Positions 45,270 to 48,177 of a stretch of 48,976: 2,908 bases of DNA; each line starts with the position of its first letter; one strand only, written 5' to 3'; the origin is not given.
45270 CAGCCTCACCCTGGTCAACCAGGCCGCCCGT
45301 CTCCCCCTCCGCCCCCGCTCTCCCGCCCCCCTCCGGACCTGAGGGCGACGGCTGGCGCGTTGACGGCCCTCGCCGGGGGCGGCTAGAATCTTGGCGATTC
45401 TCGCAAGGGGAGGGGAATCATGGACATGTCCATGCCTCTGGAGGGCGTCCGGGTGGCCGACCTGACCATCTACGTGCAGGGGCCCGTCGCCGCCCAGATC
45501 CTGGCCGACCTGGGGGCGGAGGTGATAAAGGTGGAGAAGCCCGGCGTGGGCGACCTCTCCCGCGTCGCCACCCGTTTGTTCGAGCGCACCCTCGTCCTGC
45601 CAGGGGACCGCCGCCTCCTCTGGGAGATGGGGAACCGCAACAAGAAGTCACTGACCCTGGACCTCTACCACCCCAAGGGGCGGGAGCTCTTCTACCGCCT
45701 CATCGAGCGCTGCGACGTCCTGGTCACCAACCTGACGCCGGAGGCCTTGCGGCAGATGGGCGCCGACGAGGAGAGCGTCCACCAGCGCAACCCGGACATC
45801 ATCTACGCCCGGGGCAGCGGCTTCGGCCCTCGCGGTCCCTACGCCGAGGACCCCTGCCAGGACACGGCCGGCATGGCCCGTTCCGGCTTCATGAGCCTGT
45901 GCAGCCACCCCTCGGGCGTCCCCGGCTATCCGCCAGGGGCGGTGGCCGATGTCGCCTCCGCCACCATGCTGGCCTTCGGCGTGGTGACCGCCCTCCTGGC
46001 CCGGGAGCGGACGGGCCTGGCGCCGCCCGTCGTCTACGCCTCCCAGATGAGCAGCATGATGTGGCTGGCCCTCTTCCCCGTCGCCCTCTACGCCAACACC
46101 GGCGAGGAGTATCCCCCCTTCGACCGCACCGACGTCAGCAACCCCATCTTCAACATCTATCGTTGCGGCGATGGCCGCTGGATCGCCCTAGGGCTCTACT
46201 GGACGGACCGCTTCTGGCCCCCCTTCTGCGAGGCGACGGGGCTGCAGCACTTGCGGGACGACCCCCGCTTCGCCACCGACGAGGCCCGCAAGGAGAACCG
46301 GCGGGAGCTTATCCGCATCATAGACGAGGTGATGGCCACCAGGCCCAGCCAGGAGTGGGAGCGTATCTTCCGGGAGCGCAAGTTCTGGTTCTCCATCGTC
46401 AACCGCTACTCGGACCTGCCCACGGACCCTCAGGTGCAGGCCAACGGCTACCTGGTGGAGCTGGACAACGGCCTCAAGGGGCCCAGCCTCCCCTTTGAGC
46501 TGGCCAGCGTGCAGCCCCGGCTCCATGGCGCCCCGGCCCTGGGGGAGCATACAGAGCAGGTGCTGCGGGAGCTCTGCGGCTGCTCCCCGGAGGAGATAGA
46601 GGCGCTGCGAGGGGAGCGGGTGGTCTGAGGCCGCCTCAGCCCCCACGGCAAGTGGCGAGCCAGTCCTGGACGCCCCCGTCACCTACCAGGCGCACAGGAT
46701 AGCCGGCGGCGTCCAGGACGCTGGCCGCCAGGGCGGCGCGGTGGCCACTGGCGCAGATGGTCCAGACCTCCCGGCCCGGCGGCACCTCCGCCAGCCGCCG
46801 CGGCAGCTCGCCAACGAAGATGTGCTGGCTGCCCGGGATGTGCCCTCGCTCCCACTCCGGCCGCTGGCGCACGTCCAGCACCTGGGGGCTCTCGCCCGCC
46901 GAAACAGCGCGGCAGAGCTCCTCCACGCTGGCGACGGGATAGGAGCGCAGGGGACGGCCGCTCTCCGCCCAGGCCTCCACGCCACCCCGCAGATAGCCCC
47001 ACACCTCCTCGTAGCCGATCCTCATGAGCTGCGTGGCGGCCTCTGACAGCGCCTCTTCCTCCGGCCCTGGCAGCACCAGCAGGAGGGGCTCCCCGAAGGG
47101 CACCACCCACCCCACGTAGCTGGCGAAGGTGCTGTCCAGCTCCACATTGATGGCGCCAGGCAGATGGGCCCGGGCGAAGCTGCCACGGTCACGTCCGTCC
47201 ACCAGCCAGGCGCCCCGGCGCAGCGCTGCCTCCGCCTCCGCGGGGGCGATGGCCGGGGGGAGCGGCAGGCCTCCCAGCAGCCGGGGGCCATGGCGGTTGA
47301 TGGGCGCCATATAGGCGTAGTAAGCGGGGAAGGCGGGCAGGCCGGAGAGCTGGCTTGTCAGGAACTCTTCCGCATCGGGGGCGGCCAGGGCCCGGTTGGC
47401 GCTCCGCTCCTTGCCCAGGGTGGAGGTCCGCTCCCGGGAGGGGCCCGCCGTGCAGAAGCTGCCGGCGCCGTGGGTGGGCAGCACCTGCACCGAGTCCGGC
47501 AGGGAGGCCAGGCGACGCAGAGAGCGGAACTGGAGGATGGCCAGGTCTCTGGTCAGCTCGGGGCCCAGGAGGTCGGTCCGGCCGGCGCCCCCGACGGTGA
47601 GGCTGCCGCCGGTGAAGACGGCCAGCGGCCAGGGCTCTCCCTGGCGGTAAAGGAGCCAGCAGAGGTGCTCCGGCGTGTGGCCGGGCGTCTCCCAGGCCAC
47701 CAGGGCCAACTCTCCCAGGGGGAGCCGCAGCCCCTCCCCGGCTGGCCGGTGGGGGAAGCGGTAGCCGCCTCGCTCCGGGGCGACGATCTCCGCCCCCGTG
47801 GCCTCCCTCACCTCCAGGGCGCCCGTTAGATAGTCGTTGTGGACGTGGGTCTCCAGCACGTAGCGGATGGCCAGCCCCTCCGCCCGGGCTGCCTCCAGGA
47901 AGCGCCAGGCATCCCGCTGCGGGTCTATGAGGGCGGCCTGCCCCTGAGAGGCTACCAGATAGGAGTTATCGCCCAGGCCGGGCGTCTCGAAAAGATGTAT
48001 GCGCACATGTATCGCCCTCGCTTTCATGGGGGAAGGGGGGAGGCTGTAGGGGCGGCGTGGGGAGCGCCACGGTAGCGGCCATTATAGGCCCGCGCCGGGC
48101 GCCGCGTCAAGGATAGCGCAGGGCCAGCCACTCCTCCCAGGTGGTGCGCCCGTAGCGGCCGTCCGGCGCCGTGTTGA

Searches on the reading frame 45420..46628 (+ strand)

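Call 77: search_protein_families(library=pfam, proteins=[window:45420-46628:+], max_evalue=0.00001)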
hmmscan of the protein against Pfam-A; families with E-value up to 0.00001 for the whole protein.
window:45420-46628:+ (402 aa): 1 family
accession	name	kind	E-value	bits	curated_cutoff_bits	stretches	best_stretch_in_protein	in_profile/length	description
PF02515.22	CoA_transf_3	-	6.3e-101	338.5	23.3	1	7-378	1-366/366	CoA-transferase family III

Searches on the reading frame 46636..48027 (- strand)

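Call 77: search_protein_families(library=pfam, proteins=[window:46636-48027:-], max_evalue=0.00001)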
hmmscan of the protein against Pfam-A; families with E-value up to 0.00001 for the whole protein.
window:46636-48027:- (463 aa): 2 families
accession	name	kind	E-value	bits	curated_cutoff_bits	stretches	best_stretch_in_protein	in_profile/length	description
PF00581.25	Rhodanese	-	2.4e-24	86.1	22.2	2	378-458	11-101/102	Rhodanese-like domain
PF00753.33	Lactamase_B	-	8.3e-11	42.6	22.7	1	19-186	5-196/196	Metallo-beta-lactamase superfamily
